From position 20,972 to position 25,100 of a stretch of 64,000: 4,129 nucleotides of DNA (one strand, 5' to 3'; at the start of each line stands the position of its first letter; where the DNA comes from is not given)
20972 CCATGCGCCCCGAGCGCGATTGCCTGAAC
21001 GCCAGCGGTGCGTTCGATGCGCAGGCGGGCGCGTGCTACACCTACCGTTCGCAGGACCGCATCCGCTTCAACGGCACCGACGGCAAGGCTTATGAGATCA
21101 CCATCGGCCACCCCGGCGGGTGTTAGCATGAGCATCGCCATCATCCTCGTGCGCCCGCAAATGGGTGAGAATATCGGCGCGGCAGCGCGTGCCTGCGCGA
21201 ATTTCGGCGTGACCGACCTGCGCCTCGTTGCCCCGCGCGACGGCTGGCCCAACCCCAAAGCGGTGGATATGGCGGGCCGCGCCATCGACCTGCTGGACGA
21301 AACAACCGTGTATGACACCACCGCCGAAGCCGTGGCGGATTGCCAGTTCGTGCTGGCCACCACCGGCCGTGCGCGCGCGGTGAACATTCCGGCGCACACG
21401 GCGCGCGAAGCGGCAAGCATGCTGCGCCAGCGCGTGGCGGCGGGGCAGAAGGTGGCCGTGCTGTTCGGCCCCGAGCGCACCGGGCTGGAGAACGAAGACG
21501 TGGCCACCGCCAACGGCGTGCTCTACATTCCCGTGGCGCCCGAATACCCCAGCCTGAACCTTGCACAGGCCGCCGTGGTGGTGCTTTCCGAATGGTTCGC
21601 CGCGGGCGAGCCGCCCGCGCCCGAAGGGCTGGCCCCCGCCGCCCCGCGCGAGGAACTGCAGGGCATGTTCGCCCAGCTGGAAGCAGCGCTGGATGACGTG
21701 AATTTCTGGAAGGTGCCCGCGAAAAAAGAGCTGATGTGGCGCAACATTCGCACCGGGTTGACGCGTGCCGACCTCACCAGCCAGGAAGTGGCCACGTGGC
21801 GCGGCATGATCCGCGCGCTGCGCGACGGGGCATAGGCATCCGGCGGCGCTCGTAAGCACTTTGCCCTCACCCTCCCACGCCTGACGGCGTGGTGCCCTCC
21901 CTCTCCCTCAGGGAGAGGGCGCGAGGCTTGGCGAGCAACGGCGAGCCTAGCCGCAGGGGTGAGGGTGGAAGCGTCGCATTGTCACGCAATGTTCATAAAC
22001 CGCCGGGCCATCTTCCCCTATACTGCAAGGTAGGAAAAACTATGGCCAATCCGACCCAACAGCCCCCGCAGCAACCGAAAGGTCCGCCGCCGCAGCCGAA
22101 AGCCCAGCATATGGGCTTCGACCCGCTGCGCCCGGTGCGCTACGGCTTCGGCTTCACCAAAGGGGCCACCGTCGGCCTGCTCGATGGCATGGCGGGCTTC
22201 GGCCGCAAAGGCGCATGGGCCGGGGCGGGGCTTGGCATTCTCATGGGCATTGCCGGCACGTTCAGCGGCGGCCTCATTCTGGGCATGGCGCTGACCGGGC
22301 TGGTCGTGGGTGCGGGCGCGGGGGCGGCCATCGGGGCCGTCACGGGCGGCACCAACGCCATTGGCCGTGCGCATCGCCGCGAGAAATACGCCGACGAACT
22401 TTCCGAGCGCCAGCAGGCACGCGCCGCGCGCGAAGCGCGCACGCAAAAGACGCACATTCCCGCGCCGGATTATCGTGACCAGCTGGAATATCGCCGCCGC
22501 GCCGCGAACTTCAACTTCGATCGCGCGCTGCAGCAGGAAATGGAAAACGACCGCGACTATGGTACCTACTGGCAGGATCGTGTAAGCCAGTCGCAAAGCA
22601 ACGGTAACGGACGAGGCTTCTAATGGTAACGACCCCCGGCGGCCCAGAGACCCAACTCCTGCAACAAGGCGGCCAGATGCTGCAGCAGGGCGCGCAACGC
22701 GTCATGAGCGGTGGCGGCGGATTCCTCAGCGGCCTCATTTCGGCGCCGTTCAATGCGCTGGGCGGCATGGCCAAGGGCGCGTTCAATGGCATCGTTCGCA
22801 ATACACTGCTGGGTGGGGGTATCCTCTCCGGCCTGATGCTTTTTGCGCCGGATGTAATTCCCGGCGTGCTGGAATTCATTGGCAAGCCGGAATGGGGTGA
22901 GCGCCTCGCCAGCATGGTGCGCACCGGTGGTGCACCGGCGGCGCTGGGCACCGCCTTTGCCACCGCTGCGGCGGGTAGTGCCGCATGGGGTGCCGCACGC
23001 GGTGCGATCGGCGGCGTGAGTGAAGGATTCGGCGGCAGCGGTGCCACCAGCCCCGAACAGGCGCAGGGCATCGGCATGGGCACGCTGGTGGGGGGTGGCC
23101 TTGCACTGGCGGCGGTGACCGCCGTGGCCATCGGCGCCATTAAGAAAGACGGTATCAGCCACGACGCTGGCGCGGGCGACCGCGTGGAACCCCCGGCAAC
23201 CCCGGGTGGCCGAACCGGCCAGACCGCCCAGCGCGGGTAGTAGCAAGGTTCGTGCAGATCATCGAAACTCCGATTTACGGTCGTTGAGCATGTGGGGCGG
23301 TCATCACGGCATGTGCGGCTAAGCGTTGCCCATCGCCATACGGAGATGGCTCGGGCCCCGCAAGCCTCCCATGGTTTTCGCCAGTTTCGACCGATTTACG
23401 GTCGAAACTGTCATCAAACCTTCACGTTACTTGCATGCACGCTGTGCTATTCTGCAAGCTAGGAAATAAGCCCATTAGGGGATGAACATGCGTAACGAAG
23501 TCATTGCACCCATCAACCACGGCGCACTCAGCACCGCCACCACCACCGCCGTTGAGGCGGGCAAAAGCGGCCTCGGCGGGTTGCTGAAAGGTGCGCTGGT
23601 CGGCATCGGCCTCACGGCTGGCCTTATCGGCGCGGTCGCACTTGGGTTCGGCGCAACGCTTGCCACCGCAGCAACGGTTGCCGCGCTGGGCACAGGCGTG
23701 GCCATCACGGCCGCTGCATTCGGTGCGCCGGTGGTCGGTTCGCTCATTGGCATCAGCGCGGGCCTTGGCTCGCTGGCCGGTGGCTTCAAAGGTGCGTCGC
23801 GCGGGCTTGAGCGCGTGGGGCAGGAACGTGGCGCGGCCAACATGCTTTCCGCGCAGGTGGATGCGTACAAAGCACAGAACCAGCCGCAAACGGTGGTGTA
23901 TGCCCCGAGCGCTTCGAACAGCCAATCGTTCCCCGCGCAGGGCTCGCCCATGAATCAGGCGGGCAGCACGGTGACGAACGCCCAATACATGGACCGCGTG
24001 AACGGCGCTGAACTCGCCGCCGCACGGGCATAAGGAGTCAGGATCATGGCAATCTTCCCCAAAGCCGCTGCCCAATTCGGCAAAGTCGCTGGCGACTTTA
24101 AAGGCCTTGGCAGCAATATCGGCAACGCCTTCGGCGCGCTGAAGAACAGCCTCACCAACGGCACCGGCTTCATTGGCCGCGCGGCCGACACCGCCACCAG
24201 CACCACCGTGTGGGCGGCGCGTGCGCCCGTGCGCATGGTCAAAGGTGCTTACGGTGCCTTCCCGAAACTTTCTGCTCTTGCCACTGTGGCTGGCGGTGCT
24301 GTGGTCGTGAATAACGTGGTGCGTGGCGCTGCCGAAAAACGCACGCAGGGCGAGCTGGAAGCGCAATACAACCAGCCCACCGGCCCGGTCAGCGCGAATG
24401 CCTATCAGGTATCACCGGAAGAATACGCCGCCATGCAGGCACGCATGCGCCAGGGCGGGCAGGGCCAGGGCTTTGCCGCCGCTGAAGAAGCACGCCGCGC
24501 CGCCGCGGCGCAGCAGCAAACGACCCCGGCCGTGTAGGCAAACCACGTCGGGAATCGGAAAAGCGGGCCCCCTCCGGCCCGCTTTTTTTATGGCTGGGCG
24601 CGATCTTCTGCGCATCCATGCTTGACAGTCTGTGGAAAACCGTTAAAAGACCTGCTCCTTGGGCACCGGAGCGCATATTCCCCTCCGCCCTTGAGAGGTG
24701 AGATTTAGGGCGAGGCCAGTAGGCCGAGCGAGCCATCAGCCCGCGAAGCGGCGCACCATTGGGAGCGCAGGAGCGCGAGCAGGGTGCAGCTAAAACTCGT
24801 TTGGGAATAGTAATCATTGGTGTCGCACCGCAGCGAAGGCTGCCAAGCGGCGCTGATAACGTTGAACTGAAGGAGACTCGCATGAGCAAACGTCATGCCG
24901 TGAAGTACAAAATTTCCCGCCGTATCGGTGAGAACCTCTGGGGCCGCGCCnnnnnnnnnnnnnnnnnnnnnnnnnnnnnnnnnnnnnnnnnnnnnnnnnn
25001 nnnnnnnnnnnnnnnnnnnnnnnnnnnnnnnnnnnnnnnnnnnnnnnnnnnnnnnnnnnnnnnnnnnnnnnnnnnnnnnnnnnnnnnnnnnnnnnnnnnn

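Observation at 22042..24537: Tandem cluster of four Gly/Ala-rich glycine-zipper membrane proteins of unknown function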

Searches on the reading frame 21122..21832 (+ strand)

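Call 57: search_protein_families(library=pfam, proteins=[window:21122-21832:+], max_evalue=0.001)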
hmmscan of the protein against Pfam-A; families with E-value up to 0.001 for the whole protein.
window:21122-21832:+ (237 aa): 1 family
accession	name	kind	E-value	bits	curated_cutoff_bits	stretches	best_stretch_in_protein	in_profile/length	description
PF00588.24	SpoU_methylase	-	7.6e-27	94.6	29.7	1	5-155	2-141/142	SpoU rRNA Methylase family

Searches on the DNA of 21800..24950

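Call 116: search_rna_families(source=window, start=21800, end=24950, threshold=evalue, max_evalue=1)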
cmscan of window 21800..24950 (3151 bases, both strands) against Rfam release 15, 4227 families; matches with E-value up to 1: 1.
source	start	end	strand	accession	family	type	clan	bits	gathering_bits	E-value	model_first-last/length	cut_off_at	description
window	21872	21937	-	RF02136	HTT-AS1_3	Gene; lncRNA;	-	20.4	70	0.72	1-60/60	no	HTT antisense RNA 1 conserved region 3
